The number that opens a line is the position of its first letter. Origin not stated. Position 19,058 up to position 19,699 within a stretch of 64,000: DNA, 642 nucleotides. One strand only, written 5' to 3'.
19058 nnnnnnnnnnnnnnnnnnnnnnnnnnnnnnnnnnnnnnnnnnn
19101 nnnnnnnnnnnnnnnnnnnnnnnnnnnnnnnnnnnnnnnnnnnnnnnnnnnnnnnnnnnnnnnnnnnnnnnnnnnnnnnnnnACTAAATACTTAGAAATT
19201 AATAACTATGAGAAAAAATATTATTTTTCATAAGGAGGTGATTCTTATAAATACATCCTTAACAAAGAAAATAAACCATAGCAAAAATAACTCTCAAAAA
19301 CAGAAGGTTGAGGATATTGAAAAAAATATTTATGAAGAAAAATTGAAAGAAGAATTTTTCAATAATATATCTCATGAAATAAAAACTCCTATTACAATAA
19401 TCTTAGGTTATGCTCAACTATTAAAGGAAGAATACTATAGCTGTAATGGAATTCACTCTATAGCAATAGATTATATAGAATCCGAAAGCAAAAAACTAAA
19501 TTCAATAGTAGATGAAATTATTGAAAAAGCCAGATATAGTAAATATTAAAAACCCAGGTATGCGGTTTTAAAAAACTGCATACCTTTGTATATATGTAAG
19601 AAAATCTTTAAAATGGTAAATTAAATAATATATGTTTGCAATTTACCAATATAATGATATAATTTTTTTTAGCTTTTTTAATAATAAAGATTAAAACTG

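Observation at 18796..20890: Stand-alone receiver plus three paralogous DHp-only (H-box only) mini-proteins: a kinase-less phosphotransfer or decoy module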

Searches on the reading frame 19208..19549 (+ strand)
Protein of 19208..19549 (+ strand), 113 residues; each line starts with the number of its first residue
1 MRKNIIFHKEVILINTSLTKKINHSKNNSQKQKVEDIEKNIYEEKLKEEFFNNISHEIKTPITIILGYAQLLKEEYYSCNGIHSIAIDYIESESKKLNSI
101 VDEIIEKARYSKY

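Call 3: search_protein_families(library=pfam, proteins=[window:19208-19549:+], max_evalue=0.1)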
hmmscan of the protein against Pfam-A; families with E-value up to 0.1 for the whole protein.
window:19208-19549:+ (113 aa): 2 families
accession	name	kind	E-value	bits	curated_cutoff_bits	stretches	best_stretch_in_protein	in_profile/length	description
PF00512.31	HisKA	-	1.2e-15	57.8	26.9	1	47-109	2-62/66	His Kinase A (phospho-acceptor) domain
PF08763.17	Ca_chan_IQ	-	0.055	14.2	26.7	1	13-77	7-72/77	Voltage gated calcium channel IQ domain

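Call 17: search_protein_representatives(alignment_id=A1)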
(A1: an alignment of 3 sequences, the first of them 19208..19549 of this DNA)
Query: 3 sequences, 108 profile positions. Proteins with E-value up to 0.001 (for the whole library): 66848; up to 1e-10: 250; up to 1e-30: 1. The best 150 are listed.
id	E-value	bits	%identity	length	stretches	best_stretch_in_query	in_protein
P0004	9.9e-37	141.7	-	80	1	29-105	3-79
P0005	3.8e-29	117.3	-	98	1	16-107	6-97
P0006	1.2e-27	112.5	-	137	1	2-108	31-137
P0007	7.4e-26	106.7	-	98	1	13-107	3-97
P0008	1.5e-21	92.8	-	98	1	13-105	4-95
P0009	1.8e-19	86.1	-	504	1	16-105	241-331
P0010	2.6e-19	85.6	-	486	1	17-104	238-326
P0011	2.5e-18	82.5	-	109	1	22-104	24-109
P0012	6.6e-18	81.1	-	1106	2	19-104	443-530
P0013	1.7e-17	79.8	-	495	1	17-106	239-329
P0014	2.0e-17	79.5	-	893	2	21-103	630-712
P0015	2.4e-17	79.3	-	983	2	21-104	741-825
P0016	6.7e-17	77.9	-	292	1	18-101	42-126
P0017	5.3e-16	75.0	-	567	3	12-69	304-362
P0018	6.2e-16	74.8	-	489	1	12-106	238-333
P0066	2.5e-13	66.4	-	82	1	38-101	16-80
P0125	2.9e-12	63.0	-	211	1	32-105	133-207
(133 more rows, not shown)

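Call 22: find_encoding_contigs(protein=P0007, flank=8000, max_places=3)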
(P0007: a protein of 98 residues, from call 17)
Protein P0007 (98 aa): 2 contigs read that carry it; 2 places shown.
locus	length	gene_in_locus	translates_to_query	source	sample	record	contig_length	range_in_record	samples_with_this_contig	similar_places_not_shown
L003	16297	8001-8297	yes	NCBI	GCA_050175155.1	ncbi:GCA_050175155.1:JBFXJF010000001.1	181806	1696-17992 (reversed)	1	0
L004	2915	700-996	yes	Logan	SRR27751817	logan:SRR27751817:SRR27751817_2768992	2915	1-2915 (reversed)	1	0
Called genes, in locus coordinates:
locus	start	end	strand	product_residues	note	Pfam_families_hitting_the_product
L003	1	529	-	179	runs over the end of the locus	PF02572:CobA_CobO_BtuR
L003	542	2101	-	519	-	PF01694:Rhomboid, PF13431:TPR_17 (faint), PF13428:TPR_14 (faint), PF13414:TPR_11 (weak), PF14559:TPR_19 (weak), PF00515:TPR_1 (weak), PF07719:TPR_2 (weak), PF13181:TPR_8 (weak)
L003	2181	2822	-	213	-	PF04536:TPM_phosphatase (weak)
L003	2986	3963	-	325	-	PF07833:Cu_amine_oxidN1, PF01476:LysM, PF07486:Hydrolase_2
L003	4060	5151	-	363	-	PF07693:KAP_NTPase (faint), PF13245:AAA_19 (faint), PF13555:AAA_29 (faint), PF13604:AAA_30 (faint), PF20720:nSTAND3 (faint), PF24883:NPHP3_N (faint), PF00005:ABC_tran (faint), PF01443:Viral_helicase1 (faint), +5 more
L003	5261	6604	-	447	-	PF00342:PGI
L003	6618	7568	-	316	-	PF00480:ROK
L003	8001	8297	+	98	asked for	PF00512:HisKA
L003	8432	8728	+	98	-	PF00512:HisKA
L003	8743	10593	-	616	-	PF00664:ABC_membrane, PF00005:ABC_tran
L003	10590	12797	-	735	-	PF00664:ABC_membrane, PF00005:ABC_tran, PF02463:SMC_N (faint)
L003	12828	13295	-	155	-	PF22381:Staph_reg_Sar_Rot, PF12802:MarR_2 (weak), PF13463:HTH_27 (faint), PF13601:HTH_34, PF01047:MarR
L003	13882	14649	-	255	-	PF02661:Fic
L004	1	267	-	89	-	?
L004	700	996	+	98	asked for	PF00512:HisKA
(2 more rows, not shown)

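Call 24: find_encoding_contigs(protein=P0006, flank=6000, max_places=3)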
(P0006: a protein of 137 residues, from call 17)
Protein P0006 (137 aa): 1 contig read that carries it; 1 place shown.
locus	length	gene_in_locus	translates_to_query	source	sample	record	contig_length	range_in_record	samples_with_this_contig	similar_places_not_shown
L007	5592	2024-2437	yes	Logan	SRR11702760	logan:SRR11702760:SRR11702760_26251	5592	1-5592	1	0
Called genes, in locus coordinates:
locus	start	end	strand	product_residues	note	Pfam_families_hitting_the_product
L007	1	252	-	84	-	?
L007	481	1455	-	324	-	PF07833:Cu_amine_oxidN1, PF01476:LysM (weak), PF07486:Hydrolase_2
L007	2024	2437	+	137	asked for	PF00512:HisKA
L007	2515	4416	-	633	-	PF00664:ABC_membrane, PF00005:ABC_tran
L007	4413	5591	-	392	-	?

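Call 25: find_encoding_contigs(protein=P0066, flank=3000, max_places=3)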
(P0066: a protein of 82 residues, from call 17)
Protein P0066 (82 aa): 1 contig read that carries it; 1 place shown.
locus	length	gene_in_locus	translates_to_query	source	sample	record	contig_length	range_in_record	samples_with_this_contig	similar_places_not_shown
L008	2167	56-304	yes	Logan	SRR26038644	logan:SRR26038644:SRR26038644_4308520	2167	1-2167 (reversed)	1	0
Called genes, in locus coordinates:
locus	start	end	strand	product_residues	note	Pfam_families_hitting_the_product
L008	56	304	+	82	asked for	PF00512:HisKA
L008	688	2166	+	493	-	?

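Call 27: find_encoding_contigs(protein=P0005, flank=3000, max_places=3)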
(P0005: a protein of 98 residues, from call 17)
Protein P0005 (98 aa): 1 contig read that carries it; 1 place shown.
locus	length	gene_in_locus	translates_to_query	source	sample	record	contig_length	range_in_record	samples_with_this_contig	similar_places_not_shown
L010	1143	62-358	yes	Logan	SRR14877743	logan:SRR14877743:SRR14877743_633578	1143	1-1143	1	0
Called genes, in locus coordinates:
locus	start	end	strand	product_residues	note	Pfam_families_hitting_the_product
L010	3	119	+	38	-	?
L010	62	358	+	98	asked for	PF00512:HisKA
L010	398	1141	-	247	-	?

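Call 28: find_encoding_contigs(protein=P0011, flank=3000, max_places=3)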
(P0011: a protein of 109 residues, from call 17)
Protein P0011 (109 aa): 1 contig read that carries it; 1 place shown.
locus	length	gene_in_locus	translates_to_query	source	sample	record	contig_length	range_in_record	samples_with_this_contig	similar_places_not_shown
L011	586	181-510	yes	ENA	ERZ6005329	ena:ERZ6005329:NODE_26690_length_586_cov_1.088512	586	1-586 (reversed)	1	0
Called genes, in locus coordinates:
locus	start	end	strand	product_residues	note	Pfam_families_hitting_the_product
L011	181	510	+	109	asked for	PF00512:HisKA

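Call 40: find_encoding_contigs(protein=P0125, flank=6000, max_places=3)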
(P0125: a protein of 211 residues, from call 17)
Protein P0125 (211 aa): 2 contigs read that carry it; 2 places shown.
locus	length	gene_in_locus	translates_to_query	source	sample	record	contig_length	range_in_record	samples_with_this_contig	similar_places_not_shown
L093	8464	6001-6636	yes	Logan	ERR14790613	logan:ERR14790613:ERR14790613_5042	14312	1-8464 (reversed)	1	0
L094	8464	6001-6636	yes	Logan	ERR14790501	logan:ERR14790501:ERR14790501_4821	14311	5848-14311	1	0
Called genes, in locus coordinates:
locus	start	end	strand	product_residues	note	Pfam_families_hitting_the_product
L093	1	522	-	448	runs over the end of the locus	PF02881:SRP54_N, PF06414:Zeta_toxin (weak), PF00448:SRP54, PF02978:SRP_SPB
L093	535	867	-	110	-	PF04297:UPF0122, PF04545:Sigma70_r4 (weak)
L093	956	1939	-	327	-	PF02881:SRP54_N, PF00448:SRP54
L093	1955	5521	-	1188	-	PF02463:SMC_N, PF13175:AAA_15, PF13304:AAA_21 (weak), PF13476:AAA_23, PF13555:AAA_29 (weak), PF06470:SMC_hinge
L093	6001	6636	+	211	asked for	PF00072:Response_reg, PF00512:HisKA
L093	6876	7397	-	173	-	-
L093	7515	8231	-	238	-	PF20772:TACO1_YebC_N, PF01709:Transcrip_reg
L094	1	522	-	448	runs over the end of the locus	PF02881:SRP54_N, PF06414:Zeta_toxin (weak), PF00448:SRP54, PF02978:SRP_SPB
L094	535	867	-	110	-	PF04297:UPF0122, PF04545:Sigma70_r4 (weak)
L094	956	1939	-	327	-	PF02881:SRP54_N, PF00448:SRP54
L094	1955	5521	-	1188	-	PF02463:SMC_N, PF13175:AAA_15, PF13304:AAA_21 (weak), PF13476:AAA_23, PF13555:AAA_29 (weak), PF06470:SMC_hinge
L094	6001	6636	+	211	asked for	PF00072:Response_reg, PF00512:HisKA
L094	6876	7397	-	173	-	-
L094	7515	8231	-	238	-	PF20772:TACO1_YebC_N, PF01709:Transcrip_reg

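Call 65: search_protein_families(library=ncbifam, proteins=[P0009], max_evalue=0.00001)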
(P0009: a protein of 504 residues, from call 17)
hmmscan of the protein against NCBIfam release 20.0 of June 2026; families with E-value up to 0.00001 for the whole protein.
P0009 (504 aa): 76 families (the best 25 are shown)
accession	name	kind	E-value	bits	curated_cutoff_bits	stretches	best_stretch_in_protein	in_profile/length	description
NF033092.0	HK_WalK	equivalog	6.1e-65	219.9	725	2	265-486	369-593/594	cell wall metabolism sensor histidine kinase WalK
NF046044.1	PnpS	equivalog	3.1e-53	181.2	400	1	265-486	167-390/390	two-component system histidine kinase PnpS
TIGR02966.1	phoR_proteo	equivalog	4e-49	167.4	334.2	1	249-477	95-325/333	phosphate regulon sensor histidine kinase PhoR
NF008312.0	PRK11100.1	equivalog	6.6e-44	150.5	356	1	137-477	143-464/477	two-component system sensor histidine kinase CreC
NF033091.0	HK_VanS_ACDEFG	equivalog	1.2e-41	142.8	400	1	223-484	29-291/293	vancomycin resistance histidine kinase VanS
NF041210.1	his_kin_PieS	equivalog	2.1e-39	135.8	850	1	70-490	43-473/474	two component system sensor histidine kinase PieS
NF012163.2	BaeS_SmeS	equivalog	3.5e-37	128.4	500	1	179-473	165-444/457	sensor histidine kinase efflux regulator BaeS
TIGR01386.1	cztS_silS_copS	subfamily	7.3e-36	124.1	292.55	1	3-486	2-457/457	heavy metal sensor histidine kinase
NF007837.0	PRK10549.1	equivalog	3.7e-35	121.5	603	1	182-490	170-461/466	envelope stress sensor histidine kinase BaeS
NF040691.1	MtrAB_MtrB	equivalog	5.1e-34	118.1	450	1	172-488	180-493/507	MtrAB system histidine kinase MtrB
NF007007.0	PRK09470.1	equivalog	2.5e-33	115.7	486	1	93-489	84-461/463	envelope stress sensor histidine kinase CpxA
NF041735.1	hist_kin_RppB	equivalog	3.3e-33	115.1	400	1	262-485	210-437/438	two-component system sensor histidine kinase RppB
NF045911.1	TCSHisKinNblS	equivalog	1.2e-32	113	1000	2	256-469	376-602/621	two-component system sensor histidine kinase NblS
NF053855.1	HisKinPhoRBctds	equivalog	6.4e-32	110.7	500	1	266-477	359-573/583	two-component system sensor histidine kinase PhoR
NF008235.0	PRK11006.1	equivalog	8.4e-32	110.6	390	1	249-486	185-422/431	phosphate regulon sensor histidine kinase PhoR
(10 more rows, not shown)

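Call 83: list_cluster_members(proteins=[P0009, P0010, P0013, P0266, P0262, P0001, P0270, P0007, P0155])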
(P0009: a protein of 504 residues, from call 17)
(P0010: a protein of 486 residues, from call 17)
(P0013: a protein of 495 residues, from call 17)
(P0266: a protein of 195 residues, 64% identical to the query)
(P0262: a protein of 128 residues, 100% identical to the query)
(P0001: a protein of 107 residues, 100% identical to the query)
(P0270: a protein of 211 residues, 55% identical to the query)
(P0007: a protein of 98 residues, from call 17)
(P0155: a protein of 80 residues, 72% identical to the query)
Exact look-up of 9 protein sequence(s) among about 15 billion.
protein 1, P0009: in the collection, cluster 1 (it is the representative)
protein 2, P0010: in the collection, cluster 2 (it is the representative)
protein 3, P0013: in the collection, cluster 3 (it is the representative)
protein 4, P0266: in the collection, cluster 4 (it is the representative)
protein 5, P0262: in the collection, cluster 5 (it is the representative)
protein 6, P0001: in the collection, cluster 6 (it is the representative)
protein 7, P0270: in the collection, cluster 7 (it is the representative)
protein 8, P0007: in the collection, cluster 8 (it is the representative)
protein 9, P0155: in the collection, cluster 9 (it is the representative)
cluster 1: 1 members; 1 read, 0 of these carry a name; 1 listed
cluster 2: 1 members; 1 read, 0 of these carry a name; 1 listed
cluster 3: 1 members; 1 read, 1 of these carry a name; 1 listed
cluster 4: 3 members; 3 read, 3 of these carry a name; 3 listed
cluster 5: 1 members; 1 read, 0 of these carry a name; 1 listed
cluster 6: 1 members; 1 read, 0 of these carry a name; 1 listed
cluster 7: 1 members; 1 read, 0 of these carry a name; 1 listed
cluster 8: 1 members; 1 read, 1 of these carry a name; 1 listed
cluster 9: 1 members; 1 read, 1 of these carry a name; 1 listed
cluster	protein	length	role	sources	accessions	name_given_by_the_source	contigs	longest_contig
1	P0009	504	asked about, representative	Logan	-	-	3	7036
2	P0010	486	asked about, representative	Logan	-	-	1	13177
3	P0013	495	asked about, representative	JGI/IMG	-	signal transduction histidine kinase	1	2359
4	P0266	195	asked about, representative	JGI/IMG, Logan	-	DNA-binding response OmpR family regulator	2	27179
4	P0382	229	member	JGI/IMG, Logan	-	DNA-binding response OmpR family regulator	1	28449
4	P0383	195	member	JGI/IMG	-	DNA-binding response OmpR family regulator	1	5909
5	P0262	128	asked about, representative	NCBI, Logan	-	-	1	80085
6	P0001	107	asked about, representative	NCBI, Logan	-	-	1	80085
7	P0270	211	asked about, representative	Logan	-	-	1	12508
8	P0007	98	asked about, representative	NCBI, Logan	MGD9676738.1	MAG: histidine kinase dimerization/phospho-acceptor domain-containing protein ...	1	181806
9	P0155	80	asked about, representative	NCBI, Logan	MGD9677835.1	MAG: histidine kinase dimerization/phospho-acceptor domain-containing protein ...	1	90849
